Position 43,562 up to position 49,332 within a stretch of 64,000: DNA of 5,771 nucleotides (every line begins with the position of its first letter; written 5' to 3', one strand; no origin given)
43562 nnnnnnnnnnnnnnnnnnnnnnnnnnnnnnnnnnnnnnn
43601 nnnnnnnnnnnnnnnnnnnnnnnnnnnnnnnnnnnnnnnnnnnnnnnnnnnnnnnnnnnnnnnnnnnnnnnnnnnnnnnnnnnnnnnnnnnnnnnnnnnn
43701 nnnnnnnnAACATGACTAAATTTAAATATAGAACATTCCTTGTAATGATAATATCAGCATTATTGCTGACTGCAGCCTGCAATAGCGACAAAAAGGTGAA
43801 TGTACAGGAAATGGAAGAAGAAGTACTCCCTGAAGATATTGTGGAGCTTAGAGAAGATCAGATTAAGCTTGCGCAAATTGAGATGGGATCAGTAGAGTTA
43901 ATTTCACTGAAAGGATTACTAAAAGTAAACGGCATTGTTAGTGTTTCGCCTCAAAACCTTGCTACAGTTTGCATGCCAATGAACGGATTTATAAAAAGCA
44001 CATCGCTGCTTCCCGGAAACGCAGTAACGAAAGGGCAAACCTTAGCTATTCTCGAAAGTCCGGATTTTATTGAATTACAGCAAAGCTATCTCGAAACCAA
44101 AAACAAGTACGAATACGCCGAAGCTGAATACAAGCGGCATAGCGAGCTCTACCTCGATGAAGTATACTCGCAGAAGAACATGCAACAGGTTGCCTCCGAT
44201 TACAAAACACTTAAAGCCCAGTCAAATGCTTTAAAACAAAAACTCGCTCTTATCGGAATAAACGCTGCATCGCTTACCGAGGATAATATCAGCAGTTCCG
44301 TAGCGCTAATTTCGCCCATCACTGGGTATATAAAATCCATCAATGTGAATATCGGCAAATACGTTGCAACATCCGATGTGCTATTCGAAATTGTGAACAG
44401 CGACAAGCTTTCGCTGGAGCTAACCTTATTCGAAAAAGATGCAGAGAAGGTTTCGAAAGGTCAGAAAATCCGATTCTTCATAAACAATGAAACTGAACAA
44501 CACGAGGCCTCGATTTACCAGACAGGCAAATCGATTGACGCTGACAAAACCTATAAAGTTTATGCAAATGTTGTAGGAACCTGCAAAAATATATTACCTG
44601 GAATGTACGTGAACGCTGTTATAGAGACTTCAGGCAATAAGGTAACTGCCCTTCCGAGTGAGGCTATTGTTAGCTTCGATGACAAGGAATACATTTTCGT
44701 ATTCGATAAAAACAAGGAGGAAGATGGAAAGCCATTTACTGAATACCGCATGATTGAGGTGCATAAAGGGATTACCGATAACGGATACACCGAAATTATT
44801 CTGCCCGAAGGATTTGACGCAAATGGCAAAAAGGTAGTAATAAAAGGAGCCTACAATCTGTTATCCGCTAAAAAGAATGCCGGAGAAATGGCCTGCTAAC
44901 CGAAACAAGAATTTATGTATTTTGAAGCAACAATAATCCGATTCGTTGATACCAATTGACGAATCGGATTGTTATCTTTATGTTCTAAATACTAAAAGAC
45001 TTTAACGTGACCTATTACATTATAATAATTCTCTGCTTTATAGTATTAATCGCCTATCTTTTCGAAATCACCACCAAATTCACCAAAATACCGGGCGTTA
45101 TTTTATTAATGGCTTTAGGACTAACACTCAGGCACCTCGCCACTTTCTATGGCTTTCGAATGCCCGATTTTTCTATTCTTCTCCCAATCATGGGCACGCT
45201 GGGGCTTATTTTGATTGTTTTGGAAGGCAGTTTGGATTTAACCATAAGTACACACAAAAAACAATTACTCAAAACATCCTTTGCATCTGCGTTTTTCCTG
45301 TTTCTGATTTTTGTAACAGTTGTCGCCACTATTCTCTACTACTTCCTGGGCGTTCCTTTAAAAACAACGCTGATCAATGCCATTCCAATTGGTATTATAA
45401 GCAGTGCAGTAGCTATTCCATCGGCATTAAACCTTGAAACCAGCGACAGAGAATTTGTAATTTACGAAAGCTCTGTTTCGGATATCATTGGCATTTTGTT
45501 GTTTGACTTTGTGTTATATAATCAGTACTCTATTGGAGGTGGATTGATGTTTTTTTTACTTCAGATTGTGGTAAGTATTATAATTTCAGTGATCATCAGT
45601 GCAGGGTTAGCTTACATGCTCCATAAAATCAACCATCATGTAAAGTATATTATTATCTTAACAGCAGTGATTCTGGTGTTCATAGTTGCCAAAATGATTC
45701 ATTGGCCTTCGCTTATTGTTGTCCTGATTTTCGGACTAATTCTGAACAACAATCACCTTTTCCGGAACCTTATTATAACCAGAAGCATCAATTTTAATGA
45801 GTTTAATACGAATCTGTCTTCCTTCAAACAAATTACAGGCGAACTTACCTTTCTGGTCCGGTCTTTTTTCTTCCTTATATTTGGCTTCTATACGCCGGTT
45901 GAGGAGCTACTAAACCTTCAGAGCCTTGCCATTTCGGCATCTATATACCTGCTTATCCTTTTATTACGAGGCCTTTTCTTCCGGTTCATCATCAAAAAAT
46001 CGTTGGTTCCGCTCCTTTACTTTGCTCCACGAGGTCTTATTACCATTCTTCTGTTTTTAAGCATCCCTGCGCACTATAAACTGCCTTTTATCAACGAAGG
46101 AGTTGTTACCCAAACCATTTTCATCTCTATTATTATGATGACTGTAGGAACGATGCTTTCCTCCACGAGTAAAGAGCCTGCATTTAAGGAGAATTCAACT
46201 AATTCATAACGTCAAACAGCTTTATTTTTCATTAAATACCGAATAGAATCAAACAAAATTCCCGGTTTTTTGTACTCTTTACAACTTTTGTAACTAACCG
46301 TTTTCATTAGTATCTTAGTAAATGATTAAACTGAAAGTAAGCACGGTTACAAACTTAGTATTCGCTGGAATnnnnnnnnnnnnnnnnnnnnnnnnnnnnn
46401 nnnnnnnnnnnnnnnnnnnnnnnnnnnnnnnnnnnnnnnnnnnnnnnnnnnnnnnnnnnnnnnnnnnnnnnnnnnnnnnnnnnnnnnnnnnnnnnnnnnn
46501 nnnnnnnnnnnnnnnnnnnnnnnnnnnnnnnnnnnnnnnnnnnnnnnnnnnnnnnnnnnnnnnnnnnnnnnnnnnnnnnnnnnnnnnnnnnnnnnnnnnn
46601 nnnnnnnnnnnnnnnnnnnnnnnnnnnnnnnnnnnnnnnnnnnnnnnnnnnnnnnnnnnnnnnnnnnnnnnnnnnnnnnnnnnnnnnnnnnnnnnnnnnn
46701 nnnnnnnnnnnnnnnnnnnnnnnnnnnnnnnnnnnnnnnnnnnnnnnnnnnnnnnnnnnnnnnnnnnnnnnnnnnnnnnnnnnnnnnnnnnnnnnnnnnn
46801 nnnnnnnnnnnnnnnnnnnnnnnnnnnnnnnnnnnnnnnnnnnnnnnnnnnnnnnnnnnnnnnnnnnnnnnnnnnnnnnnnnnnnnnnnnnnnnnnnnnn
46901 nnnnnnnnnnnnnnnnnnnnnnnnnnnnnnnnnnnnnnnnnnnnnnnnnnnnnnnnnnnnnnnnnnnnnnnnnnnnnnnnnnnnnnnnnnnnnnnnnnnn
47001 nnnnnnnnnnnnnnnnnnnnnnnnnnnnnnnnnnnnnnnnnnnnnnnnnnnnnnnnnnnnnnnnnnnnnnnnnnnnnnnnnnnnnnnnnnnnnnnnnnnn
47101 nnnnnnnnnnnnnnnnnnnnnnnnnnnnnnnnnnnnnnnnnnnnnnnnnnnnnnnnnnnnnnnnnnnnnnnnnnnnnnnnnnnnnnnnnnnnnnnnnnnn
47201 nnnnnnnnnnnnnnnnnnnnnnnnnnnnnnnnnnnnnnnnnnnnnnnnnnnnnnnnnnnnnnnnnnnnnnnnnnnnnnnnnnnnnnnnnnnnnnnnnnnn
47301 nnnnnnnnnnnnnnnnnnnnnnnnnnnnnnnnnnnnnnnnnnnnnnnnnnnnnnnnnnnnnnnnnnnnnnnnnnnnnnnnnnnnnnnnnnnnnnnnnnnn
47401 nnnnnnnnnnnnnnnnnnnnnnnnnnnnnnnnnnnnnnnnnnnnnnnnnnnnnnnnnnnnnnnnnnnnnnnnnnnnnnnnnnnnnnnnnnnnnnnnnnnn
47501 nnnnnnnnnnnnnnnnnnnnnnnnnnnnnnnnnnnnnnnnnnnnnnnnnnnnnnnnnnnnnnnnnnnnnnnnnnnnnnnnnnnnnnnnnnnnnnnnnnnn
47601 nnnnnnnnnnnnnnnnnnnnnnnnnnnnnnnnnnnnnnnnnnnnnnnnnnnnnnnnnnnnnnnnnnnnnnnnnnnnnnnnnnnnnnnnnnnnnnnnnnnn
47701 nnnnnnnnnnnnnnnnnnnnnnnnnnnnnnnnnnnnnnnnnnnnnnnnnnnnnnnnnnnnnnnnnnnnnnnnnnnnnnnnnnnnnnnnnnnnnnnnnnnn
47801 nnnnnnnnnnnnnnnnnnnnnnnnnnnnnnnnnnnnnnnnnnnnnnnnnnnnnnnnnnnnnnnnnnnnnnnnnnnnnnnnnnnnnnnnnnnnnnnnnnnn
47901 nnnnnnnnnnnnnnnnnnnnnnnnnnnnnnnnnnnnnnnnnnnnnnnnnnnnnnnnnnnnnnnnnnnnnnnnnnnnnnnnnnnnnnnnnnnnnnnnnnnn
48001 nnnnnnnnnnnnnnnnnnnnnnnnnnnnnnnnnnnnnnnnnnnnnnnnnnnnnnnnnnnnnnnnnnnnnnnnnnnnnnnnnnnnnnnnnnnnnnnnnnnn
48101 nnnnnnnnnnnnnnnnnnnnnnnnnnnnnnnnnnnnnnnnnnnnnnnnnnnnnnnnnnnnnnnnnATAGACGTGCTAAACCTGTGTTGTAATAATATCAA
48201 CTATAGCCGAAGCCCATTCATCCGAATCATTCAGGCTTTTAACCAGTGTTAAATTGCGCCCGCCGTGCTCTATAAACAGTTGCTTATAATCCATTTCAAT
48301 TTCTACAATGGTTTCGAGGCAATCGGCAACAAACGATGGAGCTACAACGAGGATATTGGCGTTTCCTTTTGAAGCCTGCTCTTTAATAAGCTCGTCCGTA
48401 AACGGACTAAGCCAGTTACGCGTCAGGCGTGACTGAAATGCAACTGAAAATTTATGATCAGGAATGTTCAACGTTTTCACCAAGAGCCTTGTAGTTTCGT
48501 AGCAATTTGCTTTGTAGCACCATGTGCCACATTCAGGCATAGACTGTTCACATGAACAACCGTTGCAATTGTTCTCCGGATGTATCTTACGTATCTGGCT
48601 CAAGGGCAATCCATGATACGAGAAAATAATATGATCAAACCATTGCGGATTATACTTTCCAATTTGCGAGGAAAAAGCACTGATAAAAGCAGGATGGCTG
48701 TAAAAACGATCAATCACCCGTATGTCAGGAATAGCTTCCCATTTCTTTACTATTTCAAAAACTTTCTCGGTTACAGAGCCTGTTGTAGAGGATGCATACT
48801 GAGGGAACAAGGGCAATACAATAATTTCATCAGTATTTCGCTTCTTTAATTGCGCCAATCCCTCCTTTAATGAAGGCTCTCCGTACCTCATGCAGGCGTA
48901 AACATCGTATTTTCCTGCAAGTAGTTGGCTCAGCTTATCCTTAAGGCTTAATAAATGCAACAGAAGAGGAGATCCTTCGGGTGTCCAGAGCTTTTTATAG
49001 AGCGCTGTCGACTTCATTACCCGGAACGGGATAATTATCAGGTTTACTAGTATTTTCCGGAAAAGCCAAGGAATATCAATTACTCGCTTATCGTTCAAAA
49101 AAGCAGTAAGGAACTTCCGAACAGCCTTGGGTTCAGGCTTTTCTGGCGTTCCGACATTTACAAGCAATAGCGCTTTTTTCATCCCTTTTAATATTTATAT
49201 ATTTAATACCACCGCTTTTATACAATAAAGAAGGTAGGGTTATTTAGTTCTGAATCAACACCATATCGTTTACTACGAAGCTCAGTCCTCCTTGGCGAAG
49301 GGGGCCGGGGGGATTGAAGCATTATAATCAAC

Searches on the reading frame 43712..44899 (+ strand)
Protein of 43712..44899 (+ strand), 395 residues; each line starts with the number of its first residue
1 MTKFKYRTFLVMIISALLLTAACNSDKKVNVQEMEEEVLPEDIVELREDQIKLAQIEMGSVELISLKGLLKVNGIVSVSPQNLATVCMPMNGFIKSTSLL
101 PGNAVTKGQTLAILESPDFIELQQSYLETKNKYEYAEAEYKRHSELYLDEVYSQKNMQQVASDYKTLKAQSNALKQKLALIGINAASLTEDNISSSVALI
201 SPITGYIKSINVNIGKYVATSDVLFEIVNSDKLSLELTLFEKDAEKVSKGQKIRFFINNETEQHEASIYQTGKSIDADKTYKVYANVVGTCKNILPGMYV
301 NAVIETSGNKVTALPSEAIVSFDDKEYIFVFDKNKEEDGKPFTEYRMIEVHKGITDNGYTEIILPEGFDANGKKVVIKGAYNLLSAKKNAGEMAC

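Call 67: search_protein_families(library=pfam, proteins=[window:43712-44899:+])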
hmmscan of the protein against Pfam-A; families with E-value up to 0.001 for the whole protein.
window:43712-44899:+ (395 aa): 3 families
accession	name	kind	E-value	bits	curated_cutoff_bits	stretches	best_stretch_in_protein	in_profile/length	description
PF16576.10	HlyD_D23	-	4.8e-25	88.6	30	1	69-300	5-214/214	Barrel-sandwich domain of CusB or HlyD membrane-fusion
PF13437.12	HlyD_3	-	1.8e-14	54.8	22.2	1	199-297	2-106/106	HlyD family secretion protein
PF00364.28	Biotin_lipoyl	-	0.00044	20.5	22.1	0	198-227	44-73/73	Biotin-requiring enzyme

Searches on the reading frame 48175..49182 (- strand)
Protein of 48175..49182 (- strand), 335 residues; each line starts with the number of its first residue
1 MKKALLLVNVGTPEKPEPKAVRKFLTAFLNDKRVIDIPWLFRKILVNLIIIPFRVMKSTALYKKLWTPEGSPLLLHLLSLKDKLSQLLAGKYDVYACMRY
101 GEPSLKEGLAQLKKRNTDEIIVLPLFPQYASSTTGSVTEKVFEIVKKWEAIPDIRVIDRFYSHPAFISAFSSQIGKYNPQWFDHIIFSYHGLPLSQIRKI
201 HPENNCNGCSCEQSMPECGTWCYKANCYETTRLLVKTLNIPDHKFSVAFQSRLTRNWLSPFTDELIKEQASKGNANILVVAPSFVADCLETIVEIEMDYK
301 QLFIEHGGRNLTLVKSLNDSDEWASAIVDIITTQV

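Call 67: search_protein_families(library=pfam, proteins=[window:48175-49182:-])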
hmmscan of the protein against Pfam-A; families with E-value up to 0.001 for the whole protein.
window:48175-49182:- (335 aa): 2 families
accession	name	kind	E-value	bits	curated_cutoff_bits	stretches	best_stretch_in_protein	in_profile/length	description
PF00762.24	Ferrochelatase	-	7.7e-94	314.7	27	1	2-334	1-316/317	Ferrochelatase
PF01903.22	CbiX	-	0.00041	21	22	0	94-134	29-69/106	CbiX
